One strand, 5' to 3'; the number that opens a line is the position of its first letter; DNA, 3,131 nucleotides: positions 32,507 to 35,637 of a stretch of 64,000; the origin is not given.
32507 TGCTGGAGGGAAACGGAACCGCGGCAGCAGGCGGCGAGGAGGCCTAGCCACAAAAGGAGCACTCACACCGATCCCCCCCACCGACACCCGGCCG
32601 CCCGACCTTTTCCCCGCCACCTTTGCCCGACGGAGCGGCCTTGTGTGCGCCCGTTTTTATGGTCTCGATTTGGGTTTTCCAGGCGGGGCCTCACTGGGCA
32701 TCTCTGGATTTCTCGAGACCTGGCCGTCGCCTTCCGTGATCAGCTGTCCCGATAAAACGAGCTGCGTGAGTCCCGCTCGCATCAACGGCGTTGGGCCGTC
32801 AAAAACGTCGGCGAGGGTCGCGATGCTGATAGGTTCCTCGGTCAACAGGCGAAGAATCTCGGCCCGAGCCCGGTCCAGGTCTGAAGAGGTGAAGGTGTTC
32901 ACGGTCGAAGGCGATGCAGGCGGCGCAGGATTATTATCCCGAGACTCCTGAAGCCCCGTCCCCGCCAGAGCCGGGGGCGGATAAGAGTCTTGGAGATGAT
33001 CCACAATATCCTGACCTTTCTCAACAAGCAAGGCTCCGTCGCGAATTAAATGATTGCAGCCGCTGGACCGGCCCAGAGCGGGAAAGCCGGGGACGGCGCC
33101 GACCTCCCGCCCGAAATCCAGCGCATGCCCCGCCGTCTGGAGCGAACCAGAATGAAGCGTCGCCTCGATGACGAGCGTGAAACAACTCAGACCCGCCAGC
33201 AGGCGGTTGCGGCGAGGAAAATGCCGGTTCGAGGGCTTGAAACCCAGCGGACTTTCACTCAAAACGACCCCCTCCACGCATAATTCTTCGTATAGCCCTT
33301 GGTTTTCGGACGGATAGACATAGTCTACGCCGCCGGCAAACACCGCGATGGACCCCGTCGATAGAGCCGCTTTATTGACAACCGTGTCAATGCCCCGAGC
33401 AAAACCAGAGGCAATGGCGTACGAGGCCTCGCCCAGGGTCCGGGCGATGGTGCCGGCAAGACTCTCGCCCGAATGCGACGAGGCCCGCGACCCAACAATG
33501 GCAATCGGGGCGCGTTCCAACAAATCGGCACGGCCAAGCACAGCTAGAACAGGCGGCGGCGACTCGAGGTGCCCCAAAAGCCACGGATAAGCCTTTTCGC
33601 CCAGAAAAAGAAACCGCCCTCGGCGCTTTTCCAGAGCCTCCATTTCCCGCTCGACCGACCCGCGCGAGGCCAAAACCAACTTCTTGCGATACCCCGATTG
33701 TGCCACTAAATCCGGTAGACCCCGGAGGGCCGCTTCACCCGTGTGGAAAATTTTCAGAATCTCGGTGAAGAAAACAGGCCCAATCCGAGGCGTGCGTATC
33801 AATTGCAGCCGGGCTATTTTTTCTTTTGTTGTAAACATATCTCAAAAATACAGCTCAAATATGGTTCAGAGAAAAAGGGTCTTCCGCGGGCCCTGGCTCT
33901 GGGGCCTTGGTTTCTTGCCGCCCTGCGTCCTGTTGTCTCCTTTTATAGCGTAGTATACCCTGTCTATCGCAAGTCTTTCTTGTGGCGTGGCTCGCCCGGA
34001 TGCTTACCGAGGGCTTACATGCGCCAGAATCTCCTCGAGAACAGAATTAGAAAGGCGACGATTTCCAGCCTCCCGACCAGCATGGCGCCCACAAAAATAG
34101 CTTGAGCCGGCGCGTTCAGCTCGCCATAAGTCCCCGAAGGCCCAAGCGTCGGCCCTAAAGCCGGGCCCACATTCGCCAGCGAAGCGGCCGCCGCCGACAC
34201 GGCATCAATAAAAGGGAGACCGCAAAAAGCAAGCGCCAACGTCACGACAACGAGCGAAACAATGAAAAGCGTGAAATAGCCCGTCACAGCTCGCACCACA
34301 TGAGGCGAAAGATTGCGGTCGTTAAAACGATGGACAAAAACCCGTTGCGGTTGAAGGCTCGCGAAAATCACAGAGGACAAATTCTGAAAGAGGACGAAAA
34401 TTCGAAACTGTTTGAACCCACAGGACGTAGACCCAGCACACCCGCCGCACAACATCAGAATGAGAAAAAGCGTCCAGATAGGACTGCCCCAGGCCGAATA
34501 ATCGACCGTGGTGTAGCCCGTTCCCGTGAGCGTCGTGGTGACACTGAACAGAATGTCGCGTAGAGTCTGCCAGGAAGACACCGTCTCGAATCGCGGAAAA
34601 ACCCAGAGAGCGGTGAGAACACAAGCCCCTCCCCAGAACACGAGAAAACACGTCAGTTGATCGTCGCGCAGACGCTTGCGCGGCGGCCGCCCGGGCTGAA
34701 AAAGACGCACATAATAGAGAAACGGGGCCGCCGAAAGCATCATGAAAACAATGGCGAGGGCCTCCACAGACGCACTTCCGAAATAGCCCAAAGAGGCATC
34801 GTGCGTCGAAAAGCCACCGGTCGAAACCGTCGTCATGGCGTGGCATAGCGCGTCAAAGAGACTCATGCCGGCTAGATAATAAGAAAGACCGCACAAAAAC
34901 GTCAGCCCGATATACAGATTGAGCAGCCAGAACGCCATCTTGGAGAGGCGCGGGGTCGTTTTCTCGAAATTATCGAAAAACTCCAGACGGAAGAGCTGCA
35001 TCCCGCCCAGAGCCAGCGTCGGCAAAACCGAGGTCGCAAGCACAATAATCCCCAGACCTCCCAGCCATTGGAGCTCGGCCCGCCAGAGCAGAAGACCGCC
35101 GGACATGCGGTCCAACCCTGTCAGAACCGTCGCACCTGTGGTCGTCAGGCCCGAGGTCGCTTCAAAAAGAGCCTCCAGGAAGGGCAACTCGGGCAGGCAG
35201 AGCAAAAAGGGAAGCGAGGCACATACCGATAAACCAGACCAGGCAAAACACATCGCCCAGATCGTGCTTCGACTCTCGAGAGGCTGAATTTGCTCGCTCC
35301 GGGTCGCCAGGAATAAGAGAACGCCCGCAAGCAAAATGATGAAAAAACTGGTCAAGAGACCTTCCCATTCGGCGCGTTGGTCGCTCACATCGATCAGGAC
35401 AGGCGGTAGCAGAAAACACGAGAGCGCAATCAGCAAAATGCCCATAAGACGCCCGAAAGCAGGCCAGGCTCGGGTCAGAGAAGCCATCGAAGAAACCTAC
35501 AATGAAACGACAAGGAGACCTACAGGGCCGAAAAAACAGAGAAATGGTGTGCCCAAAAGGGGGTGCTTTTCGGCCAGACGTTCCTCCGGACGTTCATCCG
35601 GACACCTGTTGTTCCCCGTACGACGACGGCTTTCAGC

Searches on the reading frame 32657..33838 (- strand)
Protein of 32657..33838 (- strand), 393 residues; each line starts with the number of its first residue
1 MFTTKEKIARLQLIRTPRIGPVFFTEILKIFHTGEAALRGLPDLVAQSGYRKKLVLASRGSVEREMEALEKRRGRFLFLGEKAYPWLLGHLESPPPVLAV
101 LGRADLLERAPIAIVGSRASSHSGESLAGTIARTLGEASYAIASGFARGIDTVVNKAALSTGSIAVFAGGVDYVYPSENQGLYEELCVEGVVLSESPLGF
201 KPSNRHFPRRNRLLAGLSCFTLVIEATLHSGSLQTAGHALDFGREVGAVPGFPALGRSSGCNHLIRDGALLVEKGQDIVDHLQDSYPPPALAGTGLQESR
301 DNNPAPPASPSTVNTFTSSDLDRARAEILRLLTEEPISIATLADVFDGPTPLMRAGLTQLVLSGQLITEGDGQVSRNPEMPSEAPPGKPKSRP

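Call 15: search_protein_families(library=ncbifam, proteins=[window:32657-33838:-], max_evalue=0.00001)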
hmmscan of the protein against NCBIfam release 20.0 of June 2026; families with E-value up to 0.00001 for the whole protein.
window:32657-33838:- (393 aa): 2 families
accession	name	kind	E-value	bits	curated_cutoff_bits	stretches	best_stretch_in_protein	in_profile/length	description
TIGR00732.1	dprA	equivalog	6e-56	189.1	191.15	1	67-282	2-220/220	DNA-processing protein DprA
NF008007.0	PRK10736.1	equivalog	7.9e-55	186.5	495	1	51-285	49-286/374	DNA-protecting protein DprA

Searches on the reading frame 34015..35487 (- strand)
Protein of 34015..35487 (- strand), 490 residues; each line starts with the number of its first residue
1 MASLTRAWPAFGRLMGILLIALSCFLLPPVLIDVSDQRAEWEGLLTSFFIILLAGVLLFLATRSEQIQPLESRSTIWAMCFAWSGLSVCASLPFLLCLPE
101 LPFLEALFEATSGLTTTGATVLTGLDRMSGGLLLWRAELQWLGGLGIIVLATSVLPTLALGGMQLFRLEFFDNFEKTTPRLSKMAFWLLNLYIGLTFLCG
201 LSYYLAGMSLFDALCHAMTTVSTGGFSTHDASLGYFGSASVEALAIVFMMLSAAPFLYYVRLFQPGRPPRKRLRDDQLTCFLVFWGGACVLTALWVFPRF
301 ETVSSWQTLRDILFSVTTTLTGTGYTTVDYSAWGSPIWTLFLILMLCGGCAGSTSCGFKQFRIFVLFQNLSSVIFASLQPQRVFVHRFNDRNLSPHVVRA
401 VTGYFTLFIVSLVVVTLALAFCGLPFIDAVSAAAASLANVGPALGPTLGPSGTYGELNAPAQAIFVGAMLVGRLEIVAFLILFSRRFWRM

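Call 15: search_protein_families(library=ncbifam, proteins=[window:34015-35487:-], max_evalue=0.00001)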
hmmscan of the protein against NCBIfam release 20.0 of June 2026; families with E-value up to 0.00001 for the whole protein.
window:34015-35487:- (490 aa): 2 families
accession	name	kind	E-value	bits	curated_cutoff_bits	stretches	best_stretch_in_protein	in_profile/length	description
NF008020.0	PRK10750.1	equivalog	4.4e-86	289.9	866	1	10-489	5-482/483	Trk system potassium transporter TrkH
TIGR00933.1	2a38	subfamily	4e-84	283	331.15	1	91-473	3-391/391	TrkH family potassium uptake protein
